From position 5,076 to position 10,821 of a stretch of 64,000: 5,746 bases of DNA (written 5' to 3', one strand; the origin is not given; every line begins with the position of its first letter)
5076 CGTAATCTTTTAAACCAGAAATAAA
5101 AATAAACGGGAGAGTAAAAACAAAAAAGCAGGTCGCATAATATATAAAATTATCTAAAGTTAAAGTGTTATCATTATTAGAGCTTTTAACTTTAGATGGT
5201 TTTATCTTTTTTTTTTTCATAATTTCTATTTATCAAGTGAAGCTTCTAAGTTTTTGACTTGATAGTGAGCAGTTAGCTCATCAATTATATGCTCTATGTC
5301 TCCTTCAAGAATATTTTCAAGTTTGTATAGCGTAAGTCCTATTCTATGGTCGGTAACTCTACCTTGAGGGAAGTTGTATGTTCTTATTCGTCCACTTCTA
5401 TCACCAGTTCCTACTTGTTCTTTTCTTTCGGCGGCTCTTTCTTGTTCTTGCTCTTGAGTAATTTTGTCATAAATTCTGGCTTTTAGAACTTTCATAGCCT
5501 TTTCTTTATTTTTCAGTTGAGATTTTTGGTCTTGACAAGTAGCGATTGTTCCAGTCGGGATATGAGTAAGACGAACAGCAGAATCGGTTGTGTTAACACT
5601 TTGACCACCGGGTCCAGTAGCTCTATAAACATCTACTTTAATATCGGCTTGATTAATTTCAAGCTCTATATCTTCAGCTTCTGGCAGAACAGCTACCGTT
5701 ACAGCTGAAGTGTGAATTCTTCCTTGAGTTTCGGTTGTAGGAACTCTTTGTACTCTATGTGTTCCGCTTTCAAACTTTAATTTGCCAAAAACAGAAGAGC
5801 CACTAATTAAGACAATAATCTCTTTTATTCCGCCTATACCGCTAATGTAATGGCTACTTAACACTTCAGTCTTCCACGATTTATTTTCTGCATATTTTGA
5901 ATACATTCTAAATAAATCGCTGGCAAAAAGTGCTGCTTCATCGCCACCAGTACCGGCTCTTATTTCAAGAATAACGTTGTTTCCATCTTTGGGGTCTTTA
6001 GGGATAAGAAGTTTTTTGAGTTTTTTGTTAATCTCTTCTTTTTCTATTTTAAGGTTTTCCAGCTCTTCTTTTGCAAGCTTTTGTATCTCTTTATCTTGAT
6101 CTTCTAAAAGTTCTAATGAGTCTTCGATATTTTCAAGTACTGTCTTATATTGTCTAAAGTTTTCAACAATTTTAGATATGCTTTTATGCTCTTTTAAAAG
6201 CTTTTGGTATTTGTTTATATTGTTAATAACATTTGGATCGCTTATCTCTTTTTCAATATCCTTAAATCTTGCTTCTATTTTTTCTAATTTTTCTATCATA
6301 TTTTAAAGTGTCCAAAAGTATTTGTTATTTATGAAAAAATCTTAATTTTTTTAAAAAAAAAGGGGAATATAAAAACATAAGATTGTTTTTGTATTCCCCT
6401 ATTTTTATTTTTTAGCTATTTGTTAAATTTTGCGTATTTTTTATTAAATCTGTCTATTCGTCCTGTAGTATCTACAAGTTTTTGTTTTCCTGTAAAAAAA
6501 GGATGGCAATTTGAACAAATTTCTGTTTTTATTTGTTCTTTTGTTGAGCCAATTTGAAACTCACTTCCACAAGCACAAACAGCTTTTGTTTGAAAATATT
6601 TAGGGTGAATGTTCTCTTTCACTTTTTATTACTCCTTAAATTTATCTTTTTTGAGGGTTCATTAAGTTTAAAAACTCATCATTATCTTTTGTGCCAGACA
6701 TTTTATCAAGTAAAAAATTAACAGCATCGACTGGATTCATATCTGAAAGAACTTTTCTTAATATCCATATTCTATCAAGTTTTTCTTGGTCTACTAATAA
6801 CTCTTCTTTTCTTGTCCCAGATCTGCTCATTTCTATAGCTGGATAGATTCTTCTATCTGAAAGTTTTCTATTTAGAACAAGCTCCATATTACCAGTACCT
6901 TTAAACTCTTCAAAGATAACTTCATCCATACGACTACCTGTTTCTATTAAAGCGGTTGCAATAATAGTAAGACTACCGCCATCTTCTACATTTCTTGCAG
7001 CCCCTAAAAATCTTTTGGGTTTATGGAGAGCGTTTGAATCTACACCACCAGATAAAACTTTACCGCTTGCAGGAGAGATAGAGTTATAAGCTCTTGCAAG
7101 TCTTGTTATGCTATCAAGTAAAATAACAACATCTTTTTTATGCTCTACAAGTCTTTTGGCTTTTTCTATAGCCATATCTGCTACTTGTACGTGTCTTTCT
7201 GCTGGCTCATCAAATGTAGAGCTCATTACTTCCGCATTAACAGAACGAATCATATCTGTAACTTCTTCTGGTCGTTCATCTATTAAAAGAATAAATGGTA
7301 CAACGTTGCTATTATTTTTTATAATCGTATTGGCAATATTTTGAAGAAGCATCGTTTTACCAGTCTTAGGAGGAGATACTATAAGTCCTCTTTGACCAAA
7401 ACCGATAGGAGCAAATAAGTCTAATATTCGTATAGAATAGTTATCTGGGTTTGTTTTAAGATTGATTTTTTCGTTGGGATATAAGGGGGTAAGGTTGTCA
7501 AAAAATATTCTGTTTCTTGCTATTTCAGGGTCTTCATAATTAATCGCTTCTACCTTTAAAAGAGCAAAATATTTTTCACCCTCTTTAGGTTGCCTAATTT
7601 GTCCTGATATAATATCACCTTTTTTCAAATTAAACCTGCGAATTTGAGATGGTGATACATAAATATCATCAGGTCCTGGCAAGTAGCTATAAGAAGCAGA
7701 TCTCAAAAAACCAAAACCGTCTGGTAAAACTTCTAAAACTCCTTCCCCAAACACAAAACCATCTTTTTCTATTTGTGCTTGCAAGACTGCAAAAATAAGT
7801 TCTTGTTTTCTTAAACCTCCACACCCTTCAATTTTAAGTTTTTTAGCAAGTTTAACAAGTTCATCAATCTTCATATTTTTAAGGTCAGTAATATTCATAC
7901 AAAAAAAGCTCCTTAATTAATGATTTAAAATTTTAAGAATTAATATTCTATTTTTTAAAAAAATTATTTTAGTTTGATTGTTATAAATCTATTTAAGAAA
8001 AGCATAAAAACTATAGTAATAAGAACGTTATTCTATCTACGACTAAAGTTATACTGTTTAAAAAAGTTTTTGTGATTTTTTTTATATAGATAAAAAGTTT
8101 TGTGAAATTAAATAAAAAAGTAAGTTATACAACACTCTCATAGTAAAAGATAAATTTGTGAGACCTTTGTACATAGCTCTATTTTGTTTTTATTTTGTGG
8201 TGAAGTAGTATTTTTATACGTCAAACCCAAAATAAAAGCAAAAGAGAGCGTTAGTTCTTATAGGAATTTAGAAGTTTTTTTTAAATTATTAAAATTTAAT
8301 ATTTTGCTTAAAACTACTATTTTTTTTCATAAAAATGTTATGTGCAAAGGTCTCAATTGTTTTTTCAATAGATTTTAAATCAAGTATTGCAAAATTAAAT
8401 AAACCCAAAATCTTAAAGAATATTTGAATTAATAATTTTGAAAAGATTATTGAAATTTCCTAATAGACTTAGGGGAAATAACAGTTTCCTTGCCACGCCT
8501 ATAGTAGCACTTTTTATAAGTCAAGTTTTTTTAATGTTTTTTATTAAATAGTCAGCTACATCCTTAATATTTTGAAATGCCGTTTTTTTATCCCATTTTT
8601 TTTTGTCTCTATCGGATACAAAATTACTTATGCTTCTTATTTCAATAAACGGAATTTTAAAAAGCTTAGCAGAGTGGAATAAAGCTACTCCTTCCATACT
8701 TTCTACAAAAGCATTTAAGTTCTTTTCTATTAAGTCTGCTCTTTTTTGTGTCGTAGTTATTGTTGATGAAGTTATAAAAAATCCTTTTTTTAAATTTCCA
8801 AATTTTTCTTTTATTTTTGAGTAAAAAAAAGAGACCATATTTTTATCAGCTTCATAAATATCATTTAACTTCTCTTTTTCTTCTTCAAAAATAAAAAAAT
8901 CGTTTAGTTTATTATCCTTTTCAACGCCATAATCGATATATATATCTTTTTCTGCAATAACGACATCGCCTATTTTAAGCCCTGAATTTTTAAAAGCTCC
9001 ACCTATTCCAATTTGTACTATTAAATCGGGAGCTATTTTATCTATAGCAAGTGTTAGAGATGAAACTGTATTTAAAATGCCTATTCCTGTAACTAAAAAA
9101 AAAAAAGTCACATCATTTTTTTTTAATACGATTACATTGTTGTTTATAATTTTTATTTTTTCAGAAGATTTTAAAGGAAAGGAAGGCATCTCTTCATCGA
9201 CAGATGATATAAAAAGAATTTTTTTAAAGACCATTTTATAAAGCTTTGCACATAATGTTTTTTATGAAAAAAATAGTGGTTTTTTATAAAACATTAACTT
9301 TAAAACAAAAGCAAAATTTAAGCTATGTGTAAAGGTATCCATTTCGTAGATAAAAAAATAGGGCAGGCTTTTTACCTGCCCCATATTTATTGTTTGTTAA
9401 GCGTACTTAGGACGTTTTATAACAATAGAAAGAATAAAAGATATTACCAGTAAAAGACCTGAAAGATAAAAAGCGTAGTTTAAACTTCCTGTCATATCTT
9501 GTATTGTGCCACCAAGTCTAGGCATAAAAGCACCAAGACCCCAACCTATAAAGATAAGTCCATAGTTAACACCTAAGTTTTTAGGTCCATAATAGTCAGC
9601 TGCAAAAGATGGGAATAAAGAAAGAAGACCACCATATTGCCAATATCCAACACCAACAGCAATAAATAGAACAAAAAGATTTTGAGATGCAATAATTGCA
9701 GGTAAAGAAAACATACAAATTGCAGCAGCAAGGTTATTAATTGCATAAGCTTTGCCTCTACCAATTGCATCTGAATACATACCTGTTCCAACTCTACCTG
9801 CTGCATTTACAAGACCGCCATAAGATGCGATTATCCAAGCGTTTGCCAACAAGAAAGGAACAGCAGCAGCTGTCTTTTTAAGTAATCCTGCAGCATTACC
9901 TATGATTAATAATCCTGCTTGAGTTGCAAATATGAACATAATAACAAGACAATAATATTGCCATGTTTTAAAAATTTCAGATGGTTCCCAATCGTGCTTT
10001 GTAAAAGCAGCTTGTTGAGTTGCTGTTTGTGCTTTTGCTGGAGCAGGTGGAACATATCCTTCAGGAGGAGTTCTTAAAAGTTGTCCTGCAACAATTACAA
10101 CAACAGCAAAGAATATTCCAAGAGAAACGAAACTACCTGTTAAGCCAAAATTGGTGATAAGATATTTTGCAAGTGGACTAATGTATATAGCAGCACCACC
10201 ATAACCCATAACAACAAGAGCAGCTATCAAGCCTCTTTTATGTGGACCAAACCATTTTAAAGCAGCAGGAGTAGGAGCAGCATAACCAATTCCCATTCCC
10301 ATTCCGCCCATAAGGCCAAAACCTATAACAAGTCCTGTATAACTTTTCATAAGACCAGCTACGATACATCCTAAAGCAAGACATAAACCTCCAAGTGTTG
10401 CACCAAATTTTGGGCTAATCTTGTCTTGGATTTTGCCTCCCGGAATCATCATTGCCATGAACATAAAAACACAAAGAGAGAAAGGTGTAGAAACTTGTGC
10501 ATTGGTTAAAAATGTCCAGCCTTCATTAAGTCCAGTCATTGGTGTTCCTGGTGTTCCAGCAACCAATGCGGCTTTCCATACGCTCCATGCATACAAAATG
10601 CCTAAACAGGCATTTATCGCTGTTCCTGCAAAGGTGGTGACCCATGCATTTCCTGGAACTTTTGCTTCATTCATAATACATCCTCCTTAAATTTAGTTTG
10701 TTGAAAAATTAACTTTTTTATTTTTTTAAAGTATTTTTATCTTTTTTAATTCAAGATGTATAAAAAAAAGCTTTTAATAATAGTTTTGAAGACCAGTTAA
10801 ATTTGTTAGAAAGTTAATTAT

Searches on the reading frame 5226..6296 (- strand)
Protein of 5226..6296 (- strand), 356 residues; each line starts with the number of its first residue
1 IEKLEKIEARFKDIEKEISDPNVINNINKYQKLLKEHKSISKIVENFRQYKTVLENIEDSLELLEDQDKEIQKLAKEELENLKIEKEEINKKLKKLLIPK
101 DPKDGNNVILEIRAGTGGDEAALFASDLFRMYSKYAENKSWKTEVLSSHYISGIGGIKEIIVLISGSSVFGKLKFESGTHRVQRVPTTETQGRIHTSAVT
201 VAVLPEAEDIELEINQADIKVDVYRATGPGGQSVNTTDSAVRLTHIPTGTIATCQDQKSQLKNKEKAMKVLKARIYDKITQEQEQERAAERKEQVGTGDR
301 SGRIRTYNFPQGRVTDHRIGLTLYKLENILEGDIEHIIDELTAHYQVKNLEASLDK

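Call 38: search_protein_families(library=ncbifam, proteins=[window:5226-6296:-], max_evalue=0.00001)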
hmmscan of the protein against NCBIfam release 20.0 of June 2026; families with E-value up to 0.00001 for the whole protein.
window:5226-6296:- (356 aa): 5 families
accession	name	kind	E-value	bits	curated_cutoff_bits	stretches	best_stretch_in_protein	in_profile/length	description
NF001859.2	PRK00591.1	equivalog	9.6e-158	524.8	400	1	4-349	1-346/347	peptide chain release factor 1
TIGR00019.1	prfA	equivalog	1.4e-156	521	423.25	1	1-352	7-357/361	peptide chain release factor 1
TIGR00020.2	prfB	exception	3.2e-88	296.1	370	1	3-340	16-350/353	peptide chain release factor 2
TIGR03072.1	release_prfH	equivalog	3.4e-24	85.5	166.65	1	109-300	2-188/200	peptide chain release factor H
NF006718.0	PRK09256.1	equivalog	6.9e-10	38.8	100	1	211-244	9-42/140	alternative ribosome rescue aminoacyl-tRNA hydrolase ArfB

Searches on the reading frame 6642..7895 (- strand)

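Call 38: search_protein_families(library=ncbifam, proteins=[window:6642-7895:-], max_evalue=0.00001)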
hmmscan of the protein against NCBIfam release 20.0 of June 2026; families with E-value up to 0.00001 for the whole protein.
window:6642-7895:- (417 aa): 27 families (the best 25 are shown)
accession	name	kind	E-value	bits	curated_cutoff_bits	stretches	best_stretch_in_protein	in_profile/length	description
TIGR00767.1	rho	equivalog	3.8e-212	704.6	509.45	1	2-413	3-414/415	transcription termination factor Rho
NF006886.1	PRK09376.1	equivalog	1e-209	696.5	315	1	2-412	3-413/413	transcription termination factor Rho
NF041509.1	paralog_Rho2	exception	4.6e-135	450.5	628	1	70-410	18-358/360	transcription termination factor Rho, short form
TIGR02546.1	III_secr_ATP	equivalog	5.6e-28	97.8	604.75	1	154-389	133-370/423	type III secretion system ATPase SctN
TIGR01026.1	fliI_yscN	subfamily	2.7e-26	92.3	379.5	1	153-387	149-385/440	FliI/YscN family ATPase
TIGR03498.1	FliI_clade3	equivalog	1e-25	90.3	587.45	1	154-387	127-364/418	flagellar protein export ATPase FliI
TIGR03496.1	FliI_clade1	equivalog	3.2e-25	88.8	619.1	1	153-387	123-361/414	flagellar protein export ATPase FliI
TIGR03497.1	FliI_clade2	equivalog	6e-23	81.5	629.8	1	149-386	119-358/413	flagellar protein export ATPase FliI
NF005391.0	PRK06936.1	equivalog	3.6e-21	75.5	657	1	146-390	141-387/439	type III secretion system ATPase SctN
NF006012.0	PRK08149.1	equivalog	8.4e-21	74.4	594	1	130-393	119-382/431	type III secretion system ATPase SctN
NF005765.0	PRK07594.1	equivalog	2.2e-20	72.8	715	1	148-389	136-379/433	EscN/YscN/HrcN family type III secretion system ATPase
NF005295.0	PRK06820.1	equivalog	5.7e-20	71.7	690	1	154-389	150-387/440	EscN/YscN/HrcN family type III secretion system ATPase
NF006575.0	PRK09099.1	subfamily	9e-18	64.2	706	1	152-393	150-393/443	type III secretion system ATPase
NF006290.1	PRK08472.1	equivalog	8.3e-16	57.8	644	1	156-385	146-377/433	flagellar protein export ATPase FliI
NF005535.1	PRK07196.1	equivalog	2.7e-15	56.3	715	1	136-390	127-383/434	flagellar protein export ATPase FliI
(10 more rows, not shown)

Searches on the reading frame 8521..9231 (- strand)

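Call 38: search_protein_families(library=ncbifam, proteins=[window:8521-9231:-], max_evalue=0.00001)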
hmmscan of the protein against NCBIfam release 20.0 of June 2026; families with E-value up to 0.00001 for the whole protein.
window:8521-9231:- (236 aa): 8 families
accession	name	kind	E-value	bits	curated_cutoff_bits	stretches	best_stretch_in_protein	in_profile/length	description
TIGR03664.1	fut_nucase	equivalog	2.8e-40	138.4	124.7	1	8-227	4-225/228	futalosine hydrolase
NF006087.0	PRK08236.1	equivalog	7.8e-26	91.1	213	1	33-231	20-216/219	futalosine hydrolase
NF004079.0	PRK05584.1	equivalog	1.2e-18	67.4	169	1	12-215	10-210/232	5'-methylthioadenosine/adenosylhomocysteine nucleosidase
TIGR01704.1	MTA_SAH-Nsdase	equivalog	1.3e-15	57.6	73.8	1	30-215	29-209/229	5'-methylthioadenosine/S-adenosylhomocysteine nucleosidase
NF011286.0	PRK14697.1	equivalog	4.3e-12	46.1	260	1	47-234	48-228/233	bifunctional 5'-methylthioadenosine/S-adenosylhomocysteine nucleosidase/phosphatase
NF005213.0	PRK06698.1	equivalog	4.5e-11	42.2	768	1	47-233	48-227/459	bifunctional 5'-methylthioadenosine/S-adenosylhomocysteine nucleosidase/phosphatase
NF005221.0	PRK06714.1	equivalog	5.4e-09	35.9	218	1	36-212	37-205/236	S-adenosylhomocysteine nucleosidase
NF005522.0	PRK07164.1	equivalog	4.5e-08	32.8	161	0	14-224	18-202/218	5'-methylthioadenosine/S-adenosylhomocysteine nucleosidase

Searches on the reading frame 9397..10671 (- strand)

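Call 38: search_protein_families(library=ncbifam, proteins=[window:9397-10671:-], max_evalue=0.00001)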
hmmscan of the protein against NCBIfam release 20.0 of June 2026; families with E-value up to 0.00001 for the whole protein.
window:9397-10671:- (424 aa): 6 families
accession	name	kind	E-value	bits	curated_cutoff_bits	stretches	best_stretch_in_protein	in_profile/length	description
NF049980.1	SfMCT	equivalog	1.1e-108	363.4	320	1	10-406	2-377/378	L-lactate MFS transporter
TIGR00890.1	2A0111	subfamily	4e-54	184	374.85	1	9-414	2-377/377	oxalate/formate antiport family MFS transporter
TIGR04259.1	oxa_formateAnti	equivalog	6.7e-40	137.2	335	1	56-421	36-394/405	oxalate/formate MFS antiporter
TIGR00892.1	2A0113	subfamily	5.1e-11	41.9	586.1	1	70-413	62-415/455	monocarboxylate transporter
TIGR00893.1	2A0114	subfamily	1.5e-09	37.3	395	1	55-417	26-397/399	D-galactonate transporter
TIGR00886.1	2A0108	subfamily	7.2e-09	35.2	311.7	1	54-338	33-326/368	NarK family nitrate/nitrite MFS transporter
